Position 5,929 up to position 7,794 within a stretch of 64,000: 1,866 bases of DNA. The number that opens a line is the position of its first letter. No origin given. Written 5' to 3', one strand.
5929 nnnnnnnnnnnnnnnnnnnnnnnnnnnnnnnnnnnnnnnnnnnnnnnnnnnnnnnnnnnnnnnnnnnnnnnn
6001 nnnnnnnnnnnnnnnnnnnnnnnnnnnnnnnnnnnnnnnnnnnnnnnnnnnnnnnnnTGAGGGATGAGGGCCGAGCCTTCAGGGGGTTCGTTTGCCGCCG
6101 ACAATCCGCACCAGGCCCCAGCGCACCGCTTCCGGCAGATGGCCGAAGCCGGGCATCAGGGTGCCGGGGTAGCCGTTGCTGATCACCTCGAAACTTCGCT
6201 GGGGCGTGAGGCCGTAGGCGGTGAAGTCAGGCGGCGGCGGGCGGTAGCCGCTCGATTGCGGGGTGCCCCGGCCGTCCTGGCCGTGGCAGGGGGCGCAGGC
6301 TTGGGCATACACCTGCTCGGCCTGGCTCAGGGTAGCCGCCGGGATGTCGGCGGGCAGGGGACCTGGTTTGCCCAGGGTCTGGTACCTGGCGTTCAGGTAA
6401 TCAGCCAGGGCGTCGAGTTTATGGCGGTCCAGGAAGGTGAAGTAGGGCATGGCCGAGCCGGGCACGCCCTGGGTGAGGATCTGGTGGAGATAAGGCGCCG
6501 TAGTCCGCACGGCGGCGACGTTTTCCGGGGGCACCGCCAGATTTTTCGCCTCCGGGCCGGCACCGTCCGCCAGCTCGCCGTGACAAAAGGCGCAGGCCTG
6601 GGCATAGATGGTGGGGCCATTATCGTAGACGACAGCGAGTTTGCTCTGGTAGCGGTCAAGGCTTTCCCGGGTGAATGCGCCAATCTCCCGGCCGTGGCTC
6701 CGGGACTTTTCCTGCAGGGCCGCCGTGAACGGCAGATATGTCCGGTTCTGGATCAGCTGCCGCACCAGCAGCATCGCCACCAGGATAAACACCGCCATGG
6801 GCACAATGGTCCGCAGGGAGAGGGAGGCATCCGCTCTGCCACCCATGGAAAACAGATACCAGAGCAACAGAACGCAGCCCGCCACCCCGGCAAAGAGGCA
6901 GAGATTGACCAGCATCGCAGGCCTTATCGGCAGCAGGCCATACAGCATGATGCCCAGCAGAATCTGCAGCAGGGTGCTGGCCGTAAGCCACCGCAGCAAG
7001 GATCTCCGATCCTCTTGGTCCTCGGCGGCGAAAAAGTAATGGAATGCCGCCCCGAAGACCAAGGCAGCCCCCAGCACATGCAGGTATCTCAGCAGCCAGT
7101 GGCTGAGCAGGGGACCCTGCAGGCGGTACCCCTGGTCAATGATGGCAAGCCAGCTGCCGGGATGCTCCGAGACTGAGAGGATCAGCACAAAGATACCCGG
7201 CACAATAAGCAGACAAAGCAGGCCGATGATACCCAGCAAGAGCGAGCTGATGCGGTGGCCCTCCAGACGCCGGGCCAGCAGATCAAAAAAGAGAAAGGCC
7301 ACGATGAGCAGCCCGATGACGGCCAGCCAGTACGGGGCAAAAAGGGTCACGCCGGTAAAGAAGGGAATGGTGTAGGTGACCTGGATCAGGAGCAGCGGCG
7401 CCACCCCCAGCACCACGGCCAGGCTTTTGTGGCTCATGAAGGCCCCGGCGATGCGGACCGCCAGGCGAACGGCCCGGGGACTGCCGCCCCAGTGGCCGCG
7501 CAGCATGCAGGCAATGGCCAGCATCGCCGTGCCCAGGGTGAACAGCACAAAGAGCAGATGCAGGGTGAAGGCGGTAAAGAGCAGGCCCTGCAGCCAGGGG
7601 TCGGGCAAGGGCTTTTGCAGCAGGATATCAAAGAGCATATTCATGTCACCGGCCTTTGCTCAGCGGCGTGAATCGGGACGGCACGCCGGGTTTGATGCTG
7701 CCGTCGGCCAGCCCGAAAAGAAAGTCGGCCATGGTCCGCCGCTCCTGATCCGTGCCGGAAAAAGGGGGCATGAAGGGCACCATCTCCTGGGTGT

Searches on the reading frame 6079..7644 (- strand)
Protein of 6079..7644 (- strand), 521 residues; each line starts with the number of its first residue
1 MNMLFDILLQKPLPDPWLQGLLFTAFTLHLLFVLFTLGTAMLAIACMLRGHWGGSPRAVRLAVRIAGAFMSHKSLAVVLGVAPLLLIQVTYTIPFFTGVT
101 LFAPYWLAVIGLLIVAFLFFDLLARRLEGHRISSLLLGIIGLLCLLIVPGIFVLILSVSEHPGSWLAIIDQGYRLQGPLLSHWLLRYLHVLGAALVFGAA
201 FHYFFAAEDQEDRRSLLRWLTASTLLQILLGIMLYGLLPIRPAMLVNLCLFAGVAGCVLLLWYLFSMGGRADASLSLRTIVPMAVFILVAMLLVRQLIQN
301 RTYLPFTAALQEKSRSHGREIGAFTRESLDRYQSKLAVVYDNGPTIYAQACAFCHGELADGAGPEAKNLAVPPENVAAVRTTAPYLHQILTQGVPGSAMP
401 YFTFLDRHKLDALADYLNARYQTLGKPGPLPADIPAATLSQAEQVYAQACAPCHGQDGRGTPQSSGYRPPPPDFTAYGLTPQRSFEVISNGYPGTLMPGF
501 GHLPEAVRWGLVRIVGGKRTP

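Call 37: search_protein_families(library=ncbifam, proteins=[window:6079-7644:-], max_evalue=1e-8)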
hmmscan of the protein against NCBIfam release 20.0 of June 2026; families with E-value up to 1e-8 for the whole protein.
window:6079-7644:- (521 aa): 2 families
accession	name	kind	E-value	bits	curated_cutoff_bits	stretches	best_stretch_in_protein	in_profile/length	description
TIGR00782.1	ccoP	equivalog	2.5e-11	43.4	179.95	0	398-502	169-264/285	cytochrome-c oxidase, cbb3-type subunit III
NF011054.0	PRK14486.1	equivalog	4.8e-10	39.4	447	0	433-515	209-287/294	putative bifunctional cbb3-type cytochrome c oxidase subunit II/cytochrome c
